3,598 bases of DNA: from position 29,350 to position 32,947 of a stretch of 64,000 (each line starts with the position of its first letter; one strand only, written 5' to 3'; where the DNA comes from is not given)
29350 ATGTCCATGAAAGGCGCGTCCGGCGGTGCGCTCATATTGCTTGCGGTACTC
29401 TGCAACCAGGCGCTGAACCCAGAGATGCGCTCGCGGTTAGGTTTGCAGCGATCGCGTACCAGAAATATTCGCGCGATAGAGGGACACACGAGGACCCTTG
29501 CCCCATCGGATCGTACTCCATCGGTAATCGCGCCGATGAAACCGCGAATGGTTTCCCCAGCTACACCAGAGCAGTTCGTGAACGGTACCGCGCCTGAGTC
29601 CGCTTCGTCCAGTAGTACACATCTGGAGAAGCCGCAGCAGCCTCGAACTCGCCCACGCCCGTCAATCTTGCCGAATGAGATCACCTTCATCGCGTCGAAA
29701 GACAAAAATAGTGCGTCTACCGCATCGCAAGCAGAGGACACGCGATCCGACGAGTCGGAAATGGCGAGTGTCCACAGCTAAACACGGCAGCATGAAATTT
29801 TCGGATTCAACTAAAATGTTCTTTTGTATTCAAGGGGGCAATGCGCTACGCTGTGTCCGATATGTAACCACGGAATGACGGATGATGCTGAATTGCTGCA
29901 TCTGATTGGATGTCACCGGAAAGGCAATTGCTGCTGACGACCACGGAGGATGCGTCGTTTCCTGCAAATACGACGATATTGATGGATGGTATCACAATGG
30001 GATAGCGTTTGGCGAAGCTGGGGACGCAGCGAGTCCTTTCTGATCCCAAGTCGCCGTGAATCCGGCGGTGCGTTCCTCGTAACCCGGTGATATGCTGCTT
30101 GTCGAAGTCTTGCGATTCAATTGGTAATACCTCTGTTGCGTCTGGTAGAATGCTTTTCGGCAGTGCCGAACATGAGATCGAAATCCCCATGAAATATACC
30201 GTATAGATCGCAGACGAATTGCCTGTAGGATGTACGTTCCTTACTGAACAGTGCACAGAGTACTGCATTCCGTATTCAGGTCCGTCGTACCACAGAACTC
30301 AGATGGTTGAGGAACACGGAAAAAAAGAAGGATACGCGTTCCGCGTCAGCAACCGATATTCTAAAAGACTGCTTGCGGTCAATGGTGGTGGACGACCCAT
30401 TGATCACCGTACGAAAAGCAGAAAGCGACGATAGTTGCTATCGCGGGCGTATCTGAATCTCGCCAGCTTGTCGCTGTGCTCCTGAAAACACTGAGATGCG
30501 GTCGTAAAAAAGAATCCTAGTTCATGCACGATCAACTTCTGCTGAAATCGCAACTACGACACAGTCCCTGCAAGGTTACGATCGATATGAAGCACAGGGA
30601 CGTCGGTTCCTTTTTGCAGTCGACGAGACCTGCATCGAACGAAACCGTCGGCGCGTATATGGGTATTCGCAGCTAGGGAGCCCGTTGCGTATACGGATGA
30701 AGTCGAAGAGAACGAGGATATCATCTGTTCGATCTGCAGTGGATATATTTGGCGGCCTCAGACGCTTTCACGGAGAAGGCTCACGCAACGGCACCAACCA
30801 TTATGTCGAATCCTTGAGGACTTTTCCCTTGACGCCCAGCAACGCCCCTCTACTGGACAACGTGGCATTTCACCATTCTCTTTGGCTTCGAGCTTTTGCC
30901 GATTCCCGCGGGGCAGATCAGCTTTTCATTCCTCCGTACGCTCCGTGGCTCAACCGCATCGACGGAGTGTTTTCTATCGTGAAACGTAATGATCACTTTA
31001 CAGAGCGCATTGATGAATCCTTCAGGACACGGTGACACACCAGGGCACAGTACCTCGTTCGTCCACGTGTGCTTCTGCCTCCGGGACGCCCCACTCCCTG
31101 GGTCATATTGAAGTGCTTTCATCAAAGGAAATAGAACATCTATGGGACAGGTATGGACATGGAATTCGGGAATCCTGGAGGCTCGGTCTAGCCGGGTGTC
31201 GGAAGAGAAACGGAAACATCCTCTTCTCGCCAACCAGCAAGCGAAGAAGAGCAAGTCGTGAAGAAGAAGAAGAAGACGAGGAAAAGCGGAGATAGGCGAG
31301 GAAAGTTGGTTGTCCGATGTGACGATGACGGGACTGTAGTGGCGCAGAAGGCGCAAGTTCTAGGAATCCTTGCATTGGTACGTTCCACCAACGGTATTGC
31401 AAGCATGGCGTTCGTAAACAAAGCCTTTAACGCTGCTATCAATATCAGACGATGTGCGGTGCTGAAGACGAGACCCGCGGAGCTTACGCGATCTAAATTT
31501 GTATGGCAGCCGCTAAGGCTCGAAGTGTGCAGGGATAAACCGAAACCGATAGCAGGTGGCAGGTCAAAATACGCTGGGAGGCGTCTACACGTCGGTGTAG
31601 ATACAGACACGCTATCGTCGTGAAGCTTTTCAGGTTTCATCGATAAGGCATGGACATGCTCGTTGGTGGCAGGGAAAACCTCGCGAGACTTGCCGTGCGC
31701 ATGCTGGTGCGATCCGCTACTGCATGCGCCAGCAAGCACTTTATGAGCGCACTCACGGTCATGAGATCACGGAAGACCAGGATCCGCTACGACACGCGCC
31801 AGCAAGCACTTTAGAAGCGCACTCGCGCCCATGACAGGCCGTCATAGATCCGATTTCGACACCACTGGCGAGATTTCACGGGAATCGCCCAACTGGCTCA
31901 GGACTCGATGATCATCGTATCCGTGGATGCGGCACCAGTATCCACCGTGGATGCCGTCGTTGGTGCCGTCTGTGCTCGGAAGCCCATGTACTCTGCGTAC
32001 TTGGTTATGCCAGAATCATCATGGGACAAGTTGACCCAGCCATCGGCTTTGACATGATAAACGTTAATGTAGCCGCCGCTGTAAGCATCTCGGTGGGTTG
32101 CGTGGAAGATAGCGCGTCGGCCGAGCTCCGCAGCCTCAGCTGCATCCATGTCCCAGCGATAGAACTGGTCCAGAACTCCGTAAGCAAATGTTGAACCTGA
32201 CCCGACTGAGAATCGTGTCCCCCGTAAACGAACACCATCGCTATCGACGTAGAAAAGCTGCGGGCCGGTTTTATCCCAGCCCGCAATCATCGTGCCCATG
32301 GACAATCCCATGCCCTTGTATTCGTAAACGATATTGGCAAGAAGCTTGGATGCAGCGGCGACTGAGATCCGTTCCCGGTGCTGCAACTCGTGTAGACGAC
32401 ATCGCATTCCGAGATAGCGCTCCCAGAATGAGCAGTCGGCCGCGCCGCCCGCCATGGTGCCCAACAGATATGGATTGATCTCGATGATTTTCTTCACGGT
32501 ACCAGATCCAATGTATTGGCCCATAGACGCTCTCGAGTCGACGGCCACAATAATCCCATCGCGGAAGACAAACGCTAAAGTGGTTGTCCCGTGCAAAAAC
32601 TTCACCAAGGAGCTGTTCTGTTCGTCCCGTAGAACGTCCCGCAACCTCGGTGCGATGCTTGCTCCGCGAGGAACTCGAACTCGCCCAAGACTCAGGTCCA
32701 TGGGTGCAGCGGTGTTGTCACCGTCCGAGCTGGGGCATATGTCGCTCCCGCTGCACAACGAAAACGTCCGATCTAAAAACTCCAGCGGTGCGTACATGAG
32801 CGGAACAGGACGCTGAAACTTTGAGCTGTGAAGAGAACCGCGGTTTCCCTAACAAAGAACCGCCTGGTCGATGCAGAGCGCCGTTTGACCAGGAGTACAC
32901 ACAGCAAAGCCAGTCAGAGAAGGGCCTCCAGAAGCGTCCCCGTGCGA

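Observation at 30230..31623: Fanzor-type module fused directly downstream of a Tc1/mariner-like DDE transposase remnant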

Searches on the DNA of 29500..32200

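Call 71: search_rna_families(source=window, start=29500, end=32200, threshold=evalue, max_evalue=1)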
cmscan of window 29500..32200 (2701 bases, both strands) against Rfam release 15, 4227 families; matches with E-value up to 1: 1.
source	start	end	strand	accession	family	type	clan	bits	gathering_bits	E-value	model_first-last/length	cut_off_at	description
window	31260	31319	+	RF01306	sR52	Gene; snRNA; snoRNA; CD-box;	-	19.6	50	0.47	1-60/60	no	Small nucleolar RNA sR52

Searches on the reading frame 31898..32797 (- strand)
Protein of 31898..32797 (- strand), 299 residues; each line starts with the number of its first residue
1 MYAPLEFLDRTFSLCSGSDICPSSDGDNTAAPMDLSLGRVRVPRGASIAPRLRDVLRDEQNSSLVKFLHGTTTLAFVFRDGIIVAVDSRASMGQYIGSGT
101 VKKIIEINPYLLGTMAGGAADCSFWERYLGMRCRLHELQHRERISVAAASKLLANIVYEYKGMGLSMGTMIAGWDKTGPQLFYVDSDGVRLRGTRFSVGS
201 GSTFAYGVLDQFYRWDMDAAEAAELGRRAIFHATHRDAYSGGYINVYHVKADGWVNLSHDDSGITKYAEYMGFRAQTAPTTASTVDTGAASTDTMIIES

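Call 12: find_encoding_contigs(protein=window:31898-32797:-, flank=3000, max_places=4)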
Protein window:31898-32797:- (299 aa): no gene with exactly this product is on record in the collection.
